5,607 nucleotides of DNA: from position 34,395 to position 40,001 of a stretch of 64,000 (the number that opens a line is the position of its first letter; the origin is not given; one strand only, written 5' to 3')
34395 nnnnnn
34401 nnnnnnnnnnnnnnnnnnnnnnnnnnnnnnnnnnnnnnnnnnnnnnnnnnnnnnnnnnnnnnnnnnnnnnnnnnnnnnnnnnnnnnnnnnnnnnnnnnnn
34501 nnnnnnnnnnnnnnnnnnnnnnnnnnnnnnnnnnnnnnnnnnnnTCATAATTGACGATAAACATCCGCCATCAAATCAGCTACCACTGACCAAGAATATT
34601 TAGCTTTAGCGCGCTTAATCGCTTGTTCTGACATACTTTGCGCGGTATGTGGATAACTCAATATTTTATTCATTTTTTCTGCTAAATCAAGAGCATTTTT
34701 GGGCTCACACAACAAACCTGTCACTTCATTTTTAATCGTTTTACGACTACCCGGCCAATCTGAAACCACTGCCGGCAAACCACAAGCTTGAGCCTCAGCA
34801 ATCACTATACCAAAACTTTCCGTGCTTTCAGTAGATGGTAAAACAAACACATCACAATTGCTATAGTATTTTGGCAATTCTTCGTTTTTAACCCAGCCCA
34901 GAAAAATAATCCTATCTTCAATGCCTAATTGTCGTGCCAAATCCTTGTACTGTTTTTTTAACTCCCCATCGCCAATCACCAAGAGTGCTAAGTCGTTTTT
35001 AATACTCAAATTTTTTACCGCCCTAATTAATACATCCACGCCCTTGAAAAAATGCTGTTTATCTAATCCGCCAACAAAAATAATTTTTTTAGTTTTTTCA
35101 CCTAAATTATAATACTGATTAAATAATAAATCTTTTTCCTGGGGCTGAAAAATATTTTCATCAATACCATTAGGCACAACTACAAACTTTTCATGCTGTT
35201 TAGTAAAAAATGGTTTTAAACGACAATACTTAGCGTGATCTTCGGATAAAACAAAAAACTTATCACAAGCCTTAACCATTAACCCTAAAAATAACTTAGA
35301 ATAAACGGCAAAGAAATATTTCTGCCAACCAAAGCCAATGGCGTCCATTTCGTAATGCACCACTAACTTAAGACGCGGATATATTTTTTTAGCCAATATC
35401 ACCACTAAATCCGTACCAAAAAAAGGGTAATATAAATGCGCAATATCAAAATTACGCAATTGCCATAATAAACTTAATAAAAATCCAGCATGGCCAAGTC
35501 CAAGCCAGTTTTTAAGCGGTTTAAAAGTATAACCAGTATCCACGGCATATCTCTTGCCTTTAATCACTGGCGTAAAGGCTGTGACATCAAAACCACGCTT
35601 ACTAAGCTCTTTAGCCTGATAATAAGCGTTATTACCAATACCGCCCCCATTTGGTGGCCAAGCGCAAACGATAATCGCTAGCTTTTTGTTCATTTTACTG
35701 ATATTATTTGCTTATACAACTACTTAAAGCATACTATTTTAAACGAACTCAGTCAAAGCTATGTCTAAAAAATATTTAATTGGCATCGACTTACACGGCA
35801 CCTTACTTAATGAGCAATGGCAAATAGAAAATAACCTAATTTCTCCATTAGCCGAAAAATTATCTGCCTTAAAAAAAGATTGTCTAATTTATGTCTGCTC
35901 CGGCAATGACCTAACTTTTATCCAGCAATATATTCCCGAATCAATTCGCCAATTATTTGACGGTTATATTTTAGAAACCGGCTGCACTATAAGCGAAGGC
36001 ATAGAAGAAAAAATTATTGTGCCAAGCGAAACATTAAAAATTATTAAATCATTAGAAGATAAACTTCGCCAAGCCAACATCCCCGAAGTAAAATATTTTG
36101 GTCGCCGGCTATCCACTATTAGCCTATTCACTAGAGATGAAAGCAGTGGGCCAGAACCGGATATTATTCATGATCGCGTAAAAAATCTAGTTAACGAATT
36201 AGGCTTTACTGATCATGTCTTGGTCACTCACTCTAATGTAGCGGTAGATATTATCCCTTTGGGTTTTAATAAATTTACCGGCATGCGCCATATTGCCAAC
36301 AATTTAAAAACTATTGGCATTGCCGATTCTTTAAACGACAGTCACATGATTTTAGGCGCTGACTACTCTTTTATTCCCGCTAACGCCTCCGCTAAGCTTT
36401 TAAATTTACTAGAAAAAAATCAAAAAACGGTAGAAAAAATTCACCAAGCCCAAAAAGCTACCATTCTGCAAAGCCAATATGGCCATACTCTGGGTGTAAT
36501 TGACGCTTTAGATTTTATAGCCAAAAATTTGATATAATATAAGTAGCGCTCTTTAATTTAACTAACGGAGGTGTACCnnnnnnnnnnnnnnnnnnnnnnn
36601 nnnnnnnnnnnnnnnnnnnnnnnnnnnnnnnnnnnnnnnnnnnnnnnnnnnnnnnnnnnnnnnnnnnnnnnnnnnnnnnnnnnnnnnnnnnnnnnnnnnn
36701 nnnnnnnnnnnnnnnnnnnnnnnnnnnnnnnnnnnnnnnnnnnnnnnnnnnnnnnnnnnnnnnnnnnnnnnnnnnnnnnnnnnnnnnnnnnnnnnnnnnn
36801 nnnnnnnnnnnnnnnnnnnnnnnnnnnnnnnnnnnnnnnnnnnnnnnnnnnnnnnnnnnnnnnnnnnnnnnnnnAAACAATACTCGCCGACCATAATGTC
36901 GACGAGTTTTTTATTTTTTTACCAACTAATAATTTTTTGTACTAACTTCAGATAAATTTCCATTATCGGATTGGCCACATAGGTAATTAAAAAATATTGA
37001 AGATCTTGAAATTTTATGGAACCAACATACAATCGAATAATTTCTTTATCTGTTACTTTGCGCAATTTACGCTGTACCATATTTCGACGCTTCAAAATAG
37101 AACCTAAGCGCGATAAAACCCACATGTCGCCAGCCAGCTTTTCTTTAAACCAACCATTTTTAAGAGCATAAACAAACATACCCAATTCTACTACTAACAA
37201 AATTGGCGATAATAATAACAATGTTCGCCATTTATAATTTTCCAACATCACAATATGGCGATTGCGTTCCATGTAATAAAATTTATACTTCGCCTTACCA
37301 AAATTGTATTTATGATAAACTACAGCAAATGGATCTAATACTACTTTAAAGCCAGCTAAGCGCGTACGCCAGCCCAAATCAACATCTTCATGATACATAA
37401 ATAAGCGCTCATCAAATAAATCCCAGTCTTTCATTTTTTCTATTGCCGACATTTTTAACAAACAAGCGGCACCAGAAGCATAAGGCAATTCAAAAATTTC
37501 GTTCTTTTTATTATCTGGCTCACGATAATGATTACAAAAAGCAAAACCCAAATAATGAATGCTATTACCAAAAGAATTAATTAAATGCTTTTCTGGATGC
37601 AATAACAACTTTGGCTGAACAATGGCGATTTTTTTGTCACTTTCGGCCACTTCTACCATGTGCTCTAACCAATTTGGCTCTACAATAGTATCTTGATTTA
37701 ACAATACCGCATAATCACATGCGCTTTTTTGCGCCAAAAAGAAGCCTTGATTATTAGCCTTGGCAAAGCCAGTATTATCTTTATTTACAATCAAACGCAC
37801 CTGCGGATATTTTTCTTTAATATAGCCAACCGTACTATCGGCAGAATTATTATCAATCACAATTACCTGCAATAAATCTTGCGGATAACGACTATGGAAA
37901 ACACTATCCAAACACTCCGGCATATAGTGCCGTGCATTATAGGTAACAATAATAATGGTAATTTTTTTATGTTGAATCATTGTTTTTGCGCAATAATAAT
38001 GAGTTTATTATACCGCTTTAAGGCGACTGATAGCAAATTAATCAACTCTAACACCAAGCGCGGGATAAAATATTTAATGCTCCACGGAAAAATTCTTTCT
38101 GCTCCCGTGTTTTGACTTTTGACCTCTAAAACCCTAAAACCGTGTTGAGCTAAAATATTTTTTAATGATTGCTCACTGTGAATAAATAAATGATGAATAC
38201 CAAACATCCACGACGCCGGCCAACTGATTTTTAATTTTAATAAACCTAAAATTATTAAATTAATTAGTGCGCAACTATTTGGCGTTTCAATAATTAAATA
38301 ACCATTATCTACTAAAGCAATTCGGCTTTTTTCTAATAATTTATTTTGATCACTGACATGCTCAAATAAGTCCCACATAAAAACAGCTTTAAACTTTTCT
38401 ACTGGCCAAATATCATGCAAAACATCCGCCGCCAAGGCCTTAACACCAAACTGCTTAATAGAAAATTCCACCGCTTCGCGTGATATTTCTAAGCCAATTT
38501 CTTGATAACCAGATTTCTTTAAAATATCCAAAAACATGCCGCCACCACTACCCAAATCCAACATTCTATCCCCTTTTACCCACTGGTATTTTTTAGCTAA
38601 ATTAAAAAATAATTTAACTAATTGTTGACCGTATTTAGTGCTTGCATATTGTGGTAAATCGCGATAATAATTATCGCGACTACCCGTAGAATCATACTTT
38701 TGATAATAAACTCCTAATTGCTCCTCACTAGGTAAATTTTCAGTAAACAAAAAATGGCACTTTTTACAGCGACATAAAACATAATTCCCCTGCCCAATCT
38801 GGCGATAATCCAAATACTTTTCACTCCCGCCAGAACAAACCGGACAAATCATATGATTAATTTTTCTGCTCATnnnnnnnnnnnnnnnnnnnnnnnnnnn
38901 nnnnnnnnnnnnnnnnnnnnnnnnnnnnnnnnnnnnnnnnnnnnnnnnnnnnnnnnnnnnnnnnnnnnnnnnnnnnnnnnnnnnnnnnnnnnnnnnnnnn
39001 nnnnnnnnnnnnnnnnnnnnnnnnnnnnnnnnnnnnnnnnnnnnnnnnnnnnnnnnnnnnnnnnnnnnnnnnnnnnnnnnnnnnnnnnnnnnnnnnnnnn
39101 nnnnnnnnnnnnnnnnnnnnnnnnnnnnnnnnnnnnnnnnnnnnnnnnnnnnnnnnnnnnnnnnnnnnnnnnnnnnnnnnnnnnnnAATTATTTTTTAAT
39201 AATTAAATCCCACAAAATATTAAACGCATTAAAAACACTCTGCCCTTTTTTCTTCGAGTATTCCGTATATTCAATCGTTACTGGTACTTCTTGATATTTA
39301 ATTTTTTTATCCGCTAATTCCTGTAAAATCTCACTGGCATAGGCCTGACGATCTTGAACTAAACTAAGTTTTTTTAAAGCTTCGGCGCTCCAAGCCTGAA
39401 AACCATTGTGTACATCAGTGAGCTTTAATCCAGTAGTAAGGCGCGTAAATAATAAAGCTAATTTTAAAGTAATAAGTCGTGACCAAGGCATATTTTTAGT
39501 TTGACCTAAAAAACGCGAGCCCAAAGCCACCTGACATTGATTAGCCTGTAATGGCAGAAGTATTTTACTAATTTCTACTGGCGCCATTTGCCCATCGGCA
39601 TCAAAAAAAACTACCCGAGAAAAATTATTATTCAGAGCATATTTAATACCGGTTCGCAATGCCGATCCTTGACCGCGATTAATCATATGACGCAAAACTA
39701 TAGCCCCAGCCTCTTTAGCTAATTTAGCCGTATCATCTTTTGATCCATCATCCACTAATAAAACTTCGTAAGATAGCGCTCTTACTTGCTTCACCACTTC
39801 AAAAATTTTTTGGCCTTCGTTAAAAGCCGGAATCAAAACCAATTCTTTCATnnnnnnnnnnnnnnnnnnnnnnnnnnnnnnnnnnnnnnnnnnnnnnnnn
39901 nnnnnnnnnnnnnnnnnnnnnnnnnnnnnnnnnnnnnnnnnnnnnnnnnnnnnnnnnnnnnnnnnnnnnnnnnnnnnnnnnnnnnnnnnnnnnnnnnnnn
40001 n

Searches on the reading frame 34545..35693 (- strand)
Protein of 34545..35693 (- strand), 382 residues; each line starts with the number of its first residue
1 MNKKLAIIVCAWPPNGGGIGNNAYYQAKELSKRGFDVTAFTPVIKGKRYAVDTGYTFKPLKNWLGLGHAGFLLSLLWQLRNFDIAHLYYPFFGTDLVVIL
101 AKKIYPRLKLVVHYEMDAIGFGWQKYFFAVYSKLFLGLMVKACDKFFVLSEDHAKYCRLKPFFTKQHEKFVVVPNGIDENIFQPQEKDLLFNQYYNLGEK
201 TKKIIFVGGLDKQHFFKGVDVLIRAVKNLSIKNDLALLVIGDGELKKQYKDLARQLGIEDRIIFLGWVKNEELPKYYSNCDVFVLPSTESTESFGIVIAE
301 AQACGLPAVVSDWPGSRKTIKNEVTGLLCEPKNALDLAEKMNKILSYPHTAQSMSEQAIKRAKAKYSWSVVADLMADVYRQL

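Call 64: search_protein_families(library=pfam, proteins=[window:34545-35693:-], max_evalue=0.00001)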
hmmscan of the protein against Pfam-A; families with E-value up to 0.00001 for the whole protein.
window:34545-35693:- (382 aa): 6 families
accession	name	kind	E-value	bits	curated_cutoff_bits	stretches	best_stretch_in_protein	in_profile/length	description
PF00534.26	Glycos_transf_1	-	3.5e-46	157.3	26.4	1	196-361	10-172/172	Glycosyl transferases group 1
PF13692.12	Glyco_trans_1_4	-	1.5e-37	129.4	27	1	202-346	2-141/142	Glycosyl transferases group 1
PF13439.12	Glyco_transf_4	-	7.3e-13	49.3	28.5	1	17-179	2-168/170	Glycosyltransferase Family 4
PF13524.12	Glyco_trans_1_2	-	6.4e-11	42.8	25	1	224-374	7-141/144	Glycosyl transferase-like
PF20706.3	GT4-conflict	-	4.9e-09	36.1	26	1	198-372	194-382/385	Family 4 Glycosyltransferase in conflict systems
PF13579.12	Glyco_trans_4_4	-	6e-08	33.6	29.7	1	17-176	1-158/158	Glycosyl transferase 4-like domain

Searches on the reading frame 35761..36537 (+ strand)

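Call 64: search_protein_families(library=pfam, proteins=[window:35761-36537:+], max_evalue=0.00001)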
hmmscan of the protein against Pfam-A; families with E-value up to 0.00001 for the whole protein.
window:35761-36537:+ (258 aa): 2 families
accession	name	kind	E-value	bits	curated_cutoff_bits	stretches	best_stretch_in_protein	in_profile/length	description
PF08282.18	Hydrolase_3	-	2e-12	47.8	20.9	0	149-217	166-239/255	haloacid dehalogenase-like hydrolase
PF05116.19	S6PP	-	7e-07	29.5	20.3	1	154-233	149-233/247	Sucrose-6F-phosphate phosphohydrolase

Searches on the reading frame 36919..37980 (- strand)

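Call 64: search_protein_families(library=pfam, proteins=[window:36919-37980:-], max_evalue=0.00001)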
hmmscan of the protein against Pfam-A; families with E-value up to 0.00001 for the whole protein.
window:36919-37980:- (353 aa): 2 families
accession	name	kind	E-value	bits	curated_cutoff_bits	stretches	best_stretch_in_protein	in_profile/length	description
PF00535.33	Glycos_transf_2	-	4.6e-25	88.9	23.3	1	8-123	1-115/168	Glycosyl transferase family 2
PF13641.12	Glyco_tranf_2_3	-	1.5e-18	68.2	27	1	7-241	3-226/230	Glycosyltransferase like family 2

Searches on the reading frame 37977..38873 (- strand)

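Call 64: search_protein_families(library=pfam, proteins=[window:37977-38873:-], max_evalue=0.00001)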
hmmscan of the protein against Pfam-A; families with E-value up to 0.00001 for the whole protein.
window:37977-38873:- (298 aa): 5 families
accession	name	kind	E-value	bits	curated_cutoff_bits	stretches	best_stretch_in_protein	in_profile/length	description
PF13489.12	Methyltransf_23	-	1.9e-19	70.4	27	1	100-250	22-163/164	Methyltransferase domain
PF08241.18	Methyltransf_11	-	2.7e-09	38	21.2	1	105-195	1-95/95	Methyltransferase domain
PF13847.12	Methyltransf_31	-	1.1e-07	32.1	27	1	100-199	3-113/145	Methyltransferase domain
PF13649.12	Methyltransf_25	-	7.1e-07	30.3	27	1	105-191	2-97/97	Methyltransferase domain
PF08242.18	Methyltransf_12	-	2.4e-06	28.6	30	1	105-193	1-98/98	Methyltransferase domain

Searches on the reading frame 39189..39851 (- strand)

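Call 64: search_protein_families(library=pfam, proteins=[window:39189-39851:-], max_evalue=0.00001)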
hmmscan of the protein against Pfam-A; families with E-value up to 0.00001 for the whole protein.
window:39189-39851:- (220 aa): 1 family
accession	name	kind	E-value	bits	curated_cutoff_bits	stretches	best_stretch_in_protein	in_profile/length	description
PF00535.33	Glycos_transf_2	-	8.9e-26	91.3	23.3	1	5-162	2-167/168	Glycosyl transferase family 2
